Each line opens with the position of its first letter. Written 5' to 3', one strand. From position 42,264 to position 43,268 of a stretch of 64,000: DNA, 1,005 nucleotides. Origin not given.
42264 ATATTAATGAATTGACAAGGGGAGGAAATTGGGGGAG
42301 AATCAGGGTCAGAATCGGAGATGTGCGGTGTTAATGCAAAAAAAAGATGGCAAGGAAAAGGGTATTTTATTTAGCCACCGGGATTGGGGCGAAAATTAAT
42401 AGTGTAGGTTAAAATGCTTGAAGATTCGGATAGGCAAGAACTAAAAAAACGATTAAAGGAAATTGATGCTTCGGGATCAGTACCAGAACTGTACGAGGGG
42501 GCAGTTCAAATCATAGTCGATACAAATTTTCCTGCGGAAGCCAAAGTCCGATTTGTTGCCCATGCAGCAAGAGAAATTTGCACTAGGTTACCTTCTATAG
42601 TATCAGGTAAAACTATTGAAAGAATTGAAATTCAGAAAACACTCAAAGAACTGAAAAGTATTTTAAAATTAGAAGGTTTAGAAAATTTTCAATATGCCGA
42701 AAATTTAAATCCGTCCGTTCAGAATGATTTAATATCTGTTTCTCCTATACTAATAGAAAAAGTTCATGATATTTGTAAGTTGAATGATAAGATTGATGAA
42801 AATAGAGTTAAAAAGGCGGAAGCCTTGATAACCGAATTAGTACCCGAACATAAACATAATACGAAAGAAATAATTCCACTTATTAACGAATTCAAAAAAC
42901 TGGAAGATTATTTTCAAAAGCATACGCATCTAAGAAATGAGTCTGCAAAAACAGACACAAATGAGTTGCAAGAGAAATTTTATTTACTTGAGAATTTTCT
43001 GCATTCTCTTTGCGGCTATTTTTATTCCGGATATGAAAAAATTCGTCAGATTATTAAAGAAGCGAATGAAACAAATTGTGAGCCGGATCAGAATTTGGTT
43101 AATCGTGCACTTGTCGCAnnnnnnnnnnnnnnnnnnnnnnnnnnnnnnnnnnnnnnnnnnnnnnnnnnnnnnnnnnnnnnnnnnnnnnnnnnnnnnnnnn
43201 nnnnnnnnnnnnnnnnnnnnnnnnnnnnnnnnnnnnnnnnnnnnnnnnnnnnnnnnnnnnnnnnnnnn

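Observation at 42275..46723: AT-rich two-gene module: 1221-aa orphan helical protein followed by an Avd-like four-helix-bundle protein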

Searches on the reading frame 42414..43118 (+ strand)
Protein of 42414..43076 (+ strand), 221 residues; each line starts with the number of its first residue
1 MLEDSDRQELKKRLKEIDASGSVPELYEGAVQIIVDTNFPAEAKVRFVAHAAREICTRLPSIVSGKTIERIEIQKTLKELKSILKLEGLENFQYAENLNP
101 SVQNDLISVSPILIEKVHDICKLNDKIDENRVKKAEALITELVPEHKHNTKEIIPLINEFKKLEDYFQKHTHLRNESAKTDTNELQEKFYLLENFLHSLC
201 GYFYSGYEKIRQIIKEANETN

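Call 42: search_protein_families(library=pfam, proteins=[window:42414-43076:+], max_evalue=10)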
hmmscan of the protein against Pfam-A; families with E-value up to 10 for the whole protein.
seq(221 aa): 4 families
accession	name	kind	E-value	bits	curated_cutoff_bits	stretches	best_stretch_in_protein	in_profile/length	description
PF20993.2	CENPH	-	0.017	15.7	27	1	73-199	50-169/175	CENPH protein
PF05218.19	DUF713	-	0.025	14.8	24.5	1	150-218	41-109/185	Protein of unknown function (DUF713)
PF12152.13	eIF_4G1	-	0.09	13.4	27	1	66-99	5-38/70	Eukaryotic translation initiation factor 4G1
PF09572.16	RE_XamI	-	0.17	11.8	25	1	147-208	185-244/256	XamI restriction endonuclease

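Call 43: search_protein_families(library=ncbifam, proteins=[window:42414-43076:+], max_evalue=10)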
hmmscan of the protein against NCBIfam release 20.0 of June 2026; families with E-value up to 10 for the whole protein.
seq(221 aa): 2 families
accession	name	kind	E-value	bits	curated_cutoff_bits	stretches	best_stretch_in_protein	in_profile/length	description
NF038139.1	Reg_Aceta_RamB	equivalog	0.13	10.9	700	1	116-199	72-158/465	acetate metabolism transcriptional regulator RamB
NF002519.0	PRK01908.1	equivalog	0.16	11.5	178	0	124-151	31-58/209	electron transport complex subunit RsxG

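Call 56: search_solved_structures(query=A3, max_evalue=10, show_alignments=2)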
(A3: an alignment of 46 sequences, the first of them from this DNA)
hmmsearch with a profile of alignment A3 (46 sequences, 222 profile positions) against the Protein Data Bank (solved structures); distinct sequences matched with E-value up to 10: 19.
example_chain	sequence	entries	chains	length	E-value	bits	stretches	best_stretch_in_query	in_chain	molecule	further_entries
6dlc_A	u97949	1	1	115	0.1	15.8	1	174-221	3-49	Designed protein DHD1:234_A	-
6kos_A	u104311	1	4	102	0.23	14.7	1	69-163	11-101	SUWA (Super WA20)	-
2b7m_A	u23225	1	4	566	0.51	13.5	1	139-194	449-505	Exocyst complex component EXO70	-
7du0_A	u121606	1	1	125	0.59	13.3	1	75-154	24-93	AcrIF14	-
7ecv_I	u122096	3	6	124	0.63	13.2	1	75-154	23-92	AcrIF14 | AcrF14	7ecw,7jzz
2b1e_A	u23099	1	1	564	0.67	13.2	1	139-194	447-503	Exocyst complex component EXO70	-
2pfv_A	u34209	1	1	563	0.71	13.1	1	139-194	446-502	Exocyst complex component EXO70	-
1fez_A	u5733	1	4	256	0.71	13.1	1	171-207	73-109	PHOSPHONOACETALDEHYDE HYDROLASE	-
4v6m_A0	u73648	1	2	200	0.74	13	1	55-201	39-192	Apolipoprotein A-I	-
1av1_A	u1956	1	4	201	0.74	13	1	55-201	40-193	APOLIPOPROTEIN A-I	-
7kjr_C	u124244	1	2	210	0.79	12.9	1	55-201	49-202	Apolipoprotein A-I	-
6pts_A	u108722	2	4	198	0.8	12.9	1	55-201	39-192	Apolipoprotein A-I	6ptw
3vjf_A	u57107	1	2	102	0.8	12.9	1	69-164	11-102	WA20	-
2msc_A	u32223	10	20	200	0.9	12.7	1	55-201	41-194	Apolipoprotein A-I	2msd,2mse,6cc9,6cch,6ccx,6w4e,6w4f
1rql_A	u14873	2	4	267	0.97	12.6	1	171-207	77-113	Phosphonoacetaldehyde Hydrolase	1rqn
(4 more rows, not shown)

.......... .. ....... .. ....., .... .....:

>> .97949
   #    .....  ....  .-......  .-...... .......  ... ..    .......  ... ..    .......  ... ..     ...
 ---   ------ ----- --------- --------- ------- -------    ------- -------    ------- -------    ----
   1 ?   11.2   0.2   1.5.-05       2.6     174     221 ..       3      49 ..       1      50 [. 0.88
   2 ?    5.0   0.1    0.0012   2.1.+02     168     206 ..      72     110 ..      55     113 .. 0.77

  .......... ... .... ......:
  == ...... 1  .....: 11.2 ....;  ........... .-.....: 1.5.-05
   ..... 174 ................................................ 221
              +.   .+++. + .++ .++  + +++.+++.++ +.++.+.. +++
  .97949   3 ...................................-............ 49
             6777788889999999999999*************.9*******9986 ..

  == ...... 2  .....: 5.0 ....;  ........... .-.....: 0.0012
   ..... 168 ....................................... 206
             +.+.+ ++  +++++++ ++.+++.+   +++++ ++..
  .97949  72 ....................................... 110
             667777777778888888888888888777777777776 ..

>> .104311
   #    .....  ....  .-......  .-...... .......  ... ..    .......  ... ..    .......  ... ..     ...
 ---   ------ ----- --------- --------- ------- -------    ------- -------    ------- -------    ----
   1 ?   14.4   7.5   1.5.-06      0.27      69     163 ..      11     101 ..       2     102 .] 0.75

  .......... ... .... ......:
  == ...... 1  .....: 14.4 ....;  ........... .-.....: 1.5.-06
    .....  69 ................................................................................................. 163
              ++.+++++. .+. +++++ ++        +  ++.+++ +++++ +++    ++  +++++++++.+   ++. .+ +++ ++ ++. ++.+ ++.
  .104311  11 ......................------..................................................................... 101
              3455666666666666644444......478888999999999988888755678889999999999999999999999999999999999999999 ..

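Call 57: search_protein_families(library=pfam, alignment_id=A3, max_evalue=1)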
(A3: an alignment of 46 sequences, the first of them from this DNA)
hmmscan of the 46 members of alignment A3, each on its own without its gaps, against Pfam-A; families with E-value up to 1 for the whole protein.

A. member 1, seq(235 aa): 5 families
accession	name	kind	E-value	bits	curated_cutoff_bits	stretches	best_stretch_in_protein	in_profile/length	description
PF20993.2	CENPH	-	0.019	15.5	27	1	73-199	50-169/175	CENPH protein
PF05218.19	DUF713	-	0.029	14.6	24.5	1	150-218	41-109/185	Protein of unknown function (DUF713)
PF20757.2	M_large_dom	-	0.048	13.1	24.8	1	178-233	296-353/375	Protein M, large region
PF12231.13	Rif1_N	-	0.055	12.9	23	1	161-233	8-66/374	Rap1-interacting factor 1 N terminal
PF12152.13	eIF_4G1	-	0.1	13.2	27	1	66-99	5-38/70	Eukaryotic translation initiation factor 4G1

B. families by the number of members that match (of 46 scanned): 52 families (the first 25 are shown)
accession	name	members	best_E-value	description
PF18165.6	pP_pnuc_1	9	8e-05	Predicted pPIWI-associating nuclease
PF22254.1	TFA2_E-tether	2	0.011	Tfa2 E-tether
PF18151.6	DUF5601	1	0.011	Domain of unknown function (DUF5601)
PF20993.2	CENPH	1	0.019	CENPH protein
PF23220.1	HAT_Syf1_M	1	0.023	Pre-mRNA-splicing factor SYF1 middle HAT repeat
PF23659.1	UFL1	1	0.024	E3 UFM1-protein ligase 1-like domain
PF06996.16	T6SS_TssG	1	0.025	Type VI secretion, TssG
PF05218.19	DUF713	1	0.029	Protein of unknown function (DUF713)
PF14684.11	Tricorn_C1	1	0.03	Tricorn protease C1 domain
PF25424.1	PH_35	1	0.031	Fungal deubiquitinating enzyme PH domain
PF19811.4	DUF6294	1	0.035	Family of unknown function (DUF6294)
PF18871.6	HEPN_Toprim_N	1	0.036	HEPN/Toprim N-terminal domain 1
PF07729.17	FCD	1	0.037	FCD domain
PF11172.13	DUF2959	1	0.038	Protein of unknown function (DUF2959)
PF01544.23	CorA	1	0.041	CorA-like Mg2+ transporter protein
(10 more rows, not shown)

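Call 61: find_homologous_proteins(query=A3, max_evalue=0.00001)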
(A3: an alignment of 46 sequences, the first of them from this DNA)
Query A3 (46 sequences) (235 aa, profile of the alignment): 84 proteins with E <= 0.00001 among 8000 candidates.
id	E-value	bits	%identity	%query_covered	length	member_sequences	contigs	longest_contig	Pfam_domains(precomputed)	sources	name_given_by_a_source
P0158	6.0e-40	156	30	69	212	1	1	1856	-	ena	-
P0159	3.6e-35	140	41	7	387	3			-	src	-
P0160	1.8e-34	138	24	26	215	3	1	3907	-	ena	-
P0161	4.8e-34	136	-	-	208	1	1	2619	-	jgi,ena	-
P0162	4.7e-32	130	-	-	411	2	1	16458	-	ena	-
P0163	1.9e-31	128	-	-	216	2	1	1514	-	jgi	jgi:hypothetical protein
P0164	2.8e-31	127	26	46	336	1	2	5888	-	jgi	jgi:hypothetical protein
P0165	4.4e-31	127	34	17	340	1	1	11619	-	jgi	jgi:hypothetical protein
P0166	4.9e-30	123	28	29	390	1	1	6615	-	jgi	jgi:hypothetical protein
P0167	6.0e-30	123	36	11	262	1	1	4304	-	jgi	-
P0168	8.3e-30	122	26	24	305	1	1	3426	-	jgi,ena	-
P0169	1.5e-29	122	26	14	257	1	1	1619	-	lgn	-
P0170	2.2e-29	121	25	33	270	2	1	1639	-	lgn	-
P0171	2.9e-29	121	29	28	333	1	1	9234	-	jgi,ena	-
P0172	5.5e-29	120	32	16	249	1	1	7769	-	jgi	-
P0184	1.4e-26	112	25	37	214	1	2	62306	-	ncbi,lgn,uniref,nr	ncbi:MAG: hypothetical protein RM022_012975 [Nostoc sp. EfeVER01]|uniref:hypothetical protein n=1 Ta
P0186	2.3e-26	111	-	-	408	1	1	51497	-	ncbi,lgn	ncbi:MAG: hypothetical protein AABN95_19385 [Acidobacteriota bacterium]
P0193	1.6e-24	105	32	12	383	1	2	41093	-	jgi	jgi:hypothetical protein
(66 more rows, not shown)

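Call 64: find_encoding_contigs(protein=P0184, flank=8000, max_places=2)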
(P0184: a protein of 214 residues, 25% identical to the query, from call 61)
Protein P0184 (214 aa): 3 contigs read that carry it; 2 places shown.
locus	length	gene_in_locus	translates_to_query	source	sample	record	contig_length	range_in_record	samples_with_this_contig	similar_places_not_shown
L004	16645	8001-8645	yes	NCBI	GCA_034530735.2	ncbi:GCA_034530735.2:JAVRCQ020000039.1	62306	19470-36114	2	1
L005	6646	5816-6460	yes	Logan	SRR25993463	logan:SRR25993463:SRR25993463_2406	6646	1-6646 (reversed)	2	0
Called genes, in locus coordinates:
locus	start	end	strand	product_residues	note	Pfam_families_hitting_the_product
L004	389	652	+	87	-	PF13408:Zn_ribbon_recom (weak)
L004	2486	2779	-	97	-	PF09827:CRISPR_Cas2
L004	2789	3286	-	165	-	PF01867:Cas_Cas1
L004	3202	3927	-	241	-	PF01867:Cas_Cas1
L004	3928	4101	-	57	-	PF13340:DUF4096 (weak)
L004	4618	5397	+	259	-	PF01656:CbiA, PF13614:AAA_31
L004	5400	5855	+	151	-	PF26392:McdB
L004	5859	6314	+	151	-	PF14280:DUF4365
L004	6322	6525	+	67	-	-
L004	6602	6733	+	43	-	-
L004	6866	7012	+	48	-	-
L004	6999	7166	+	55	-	-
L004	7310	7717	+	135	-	-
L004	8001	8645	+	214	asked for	-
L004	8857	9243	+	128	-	PF01710:HTH_Tnp_IS630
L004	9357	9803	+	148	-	PF13358:DDE_3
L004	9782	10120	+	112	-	-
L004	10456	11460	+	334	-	-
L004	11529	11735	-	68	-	-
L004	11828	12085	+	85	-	-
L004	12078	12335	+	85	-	-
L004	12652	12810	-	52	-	-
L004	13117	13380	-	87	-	PF01381:HTH_3, PF13560:HTH_31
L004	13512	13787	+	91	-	-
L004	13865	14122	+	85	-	-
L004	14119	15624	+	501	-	PF27301:Alr2735_N (weak)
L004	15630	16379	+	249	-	-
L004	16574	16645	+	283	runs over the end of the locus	-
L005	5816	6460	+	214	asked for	-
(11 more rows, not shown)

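Call 72: predict_structure(alignment_id=A4)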
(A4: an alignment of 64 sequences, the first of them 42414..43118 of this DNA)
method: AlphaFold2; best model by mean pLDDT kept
length: 235 residues; sequences in the alignment: 64
mean_pLDDT: 77.1   pTM: 0.63
mean pLDDT of the five models: 77.1, 75.4, 72.5, 71.5, 68.8
residues with pLDDT >= 90: 83; 70-90: 73; 50-70: 56; < 50: 23
segments of 3 or more residues with pLDDT < 50: 101-110, 140-150
pLDDT, mean of each block of 10 residues (from residue 1): 93 92 96 96 93 91 70 69 73 53 45 58 64 59 45 73 90 71 94 91 82 89 89 72
secondary structure, 60 per line:
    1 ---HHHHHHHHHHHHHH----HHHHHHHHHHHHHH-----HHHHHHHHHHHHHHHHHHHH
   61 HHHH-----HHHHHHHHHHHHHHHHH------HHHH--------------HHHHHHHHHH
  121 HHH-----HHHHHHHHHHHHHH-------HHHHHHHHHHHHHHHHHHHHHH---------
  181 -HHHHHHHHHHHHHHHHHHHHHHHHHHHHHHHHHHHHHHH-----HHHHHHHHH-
elements in order: H4-17 H22-35 H41-64 H70-86 H93-96 H111-123 H129-142 H150-171 H182-220 H226-234

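Call 77: fold_search(model_id=the predicted structure, library=pdb)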
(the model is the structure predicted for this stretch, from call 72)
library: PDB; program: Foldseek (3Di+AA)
matches with E <= 10: 320; with E <= 0.001: 0
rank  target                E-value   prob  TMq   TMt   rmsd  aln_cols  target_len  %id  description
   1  3qa8_A                3.0e-01  0.12  0.16  0.08  24.9       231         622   12  Crystal Structure of inhibitor of kappa B kinase beta (released 2011-04-06)
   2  6r1j_J                3.8e-01  0.16  0.16  0.15  24.7       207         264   10  Structure of the soluble AhlC triple head mutant of the tripartite alpha-pore forming toxin, AHL, from Aeromonas hydro (released 2019-07-10)
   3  6r1j_D                3.8e-01  0.14  0.16  0.15  29.6       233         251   12  Structure of the soluble AhlC triple head mutant of the tripartite alpha-pore forming toxin, AHL, from Aeromonas hydro (released 2019-07-10)
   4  6ff6                  4.2e-01  0.16  0.17  0.18  27.5       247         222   12  Crystal structure of novel repeat protein BRIC1 (released 2018-09-05)
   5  4kik_A                4.2e-01  0.15  0.18  0.09  23.1       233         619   14  Human IkB kinase beta (released 2013-06-26)
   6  6gy7_C                4.6e-01  0.14  0.19  0.15  34.3       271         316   11  Crystal structure of XaxB from Xenorhabdus nematophil (released 2018-07-25)
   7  5ebz_A                5.6e-01  0.07  0.14  0.07  27.5       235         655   13  Crystal structure of human IKK1 (released 2016-11-02)
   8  6h2e_P                6.4e-01  0.10  0.15  0.14  25.1       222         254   11  Structure of the soluble AhlC of the tripartite alpha-pore forming toxin, AHL, from Aeromonas hydrophila. (released 2019-07-10)
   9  8ka6_B                6.8e-01  0.69  0.29  0.43  12.1       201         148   13  De novo design protein -NA7 (released 2024-08-07)
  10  2wcd_A                6.8e-01  0.13  0.19  0.16  30.3       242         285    9  Crystal structure of the assembled cytolysin A pore (released 2009-05-05)
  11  6h2e_Q                7.4e-01  0.12  0.17  0.16  29.0       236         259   12  Structure of the soluble AhlC of the tripartite alpha-pore forming toxin, AHL, from Aeromonas hydrophila. (released 2019-07-10)
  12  6boe                  7.4e-01  0.07  0.14  0.06  26.5       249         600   11  TBK1 in complex with amide-coupled tetrazole analog of amlexanox (released 2018-09-26)
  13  4kik_B                8.1e-01  0.08  0.16  0.07  25.3       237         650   13  Human IkB kinase beta (released 2013-06-26)
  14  7a26_BBB              8.5e-01  0.08  0.17  0.12  22.6       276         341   10  Structure of soluble SmhA crystal form 1 of the tripartite alpha-pore forming toxin, Smh, from Serratia marcescens. (released 2021-03-31)
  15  5w5v                  9.4e-01  0.08  0.17  0.09  25.9       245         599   16  TBK1 co-crystal structure with amlexanox (released 2018-06-27)
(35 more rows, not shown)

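Call 114: find_encoding_contigs(protein=P0186, flank=6000, max_places=1)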
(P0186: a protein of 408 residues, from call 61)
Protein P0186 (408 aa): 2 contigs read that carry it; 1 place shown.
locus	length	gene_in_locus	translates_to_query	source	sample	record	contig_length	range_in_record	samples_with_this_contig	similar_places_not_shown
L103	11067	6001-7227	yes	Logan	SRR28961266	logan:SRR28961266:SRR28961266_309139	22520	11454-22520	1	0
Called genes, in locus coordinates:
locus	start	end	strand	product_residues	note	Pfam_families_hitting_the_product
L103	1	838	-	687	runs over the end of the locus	PF18741:MTES_1575, PF04480:DUF559 (weak), PF04851:ResIII, PF00270:DEAD (faint), PF00271:Helicase_C (weak)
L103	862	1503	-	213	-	-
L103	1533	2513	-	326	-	-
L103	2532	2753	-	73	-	-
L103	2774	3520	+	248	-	PF13930:Endonuclea_NS_2 (weak)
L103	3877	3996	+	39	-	-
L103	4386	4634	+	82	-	-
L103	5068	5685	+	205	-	-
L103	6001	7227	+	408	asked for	-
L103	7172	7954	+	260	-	-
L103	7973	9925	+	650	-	PF13772:AIG2_2 (weak)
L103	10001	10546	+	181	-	-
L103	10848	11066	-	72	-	?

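Call 115: find_encoding_contigs(protein=P0193, flank=6000, max_places=1)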
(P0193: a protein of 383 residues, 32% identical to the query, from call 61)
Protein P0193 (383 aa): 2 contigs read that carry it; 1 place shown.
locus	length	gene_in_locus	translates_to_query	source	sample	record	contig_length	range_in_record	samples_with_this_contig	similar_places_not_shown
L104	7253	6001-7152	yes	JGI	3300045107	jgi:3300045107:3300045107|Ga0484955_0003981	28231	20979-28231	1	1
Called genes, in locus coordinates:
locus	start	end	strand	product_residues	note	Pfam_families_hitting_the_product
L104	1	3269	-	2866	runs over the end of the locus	PF20148:DUF6531, PF05593:RHS_repeat (weak), PF25023:TEN_YD-shell, PF05593:RHS_repeat (weak), PF25023:TEN_YD-shell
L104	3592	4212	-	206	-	-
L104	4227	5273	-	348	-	-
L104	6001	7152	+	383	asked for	-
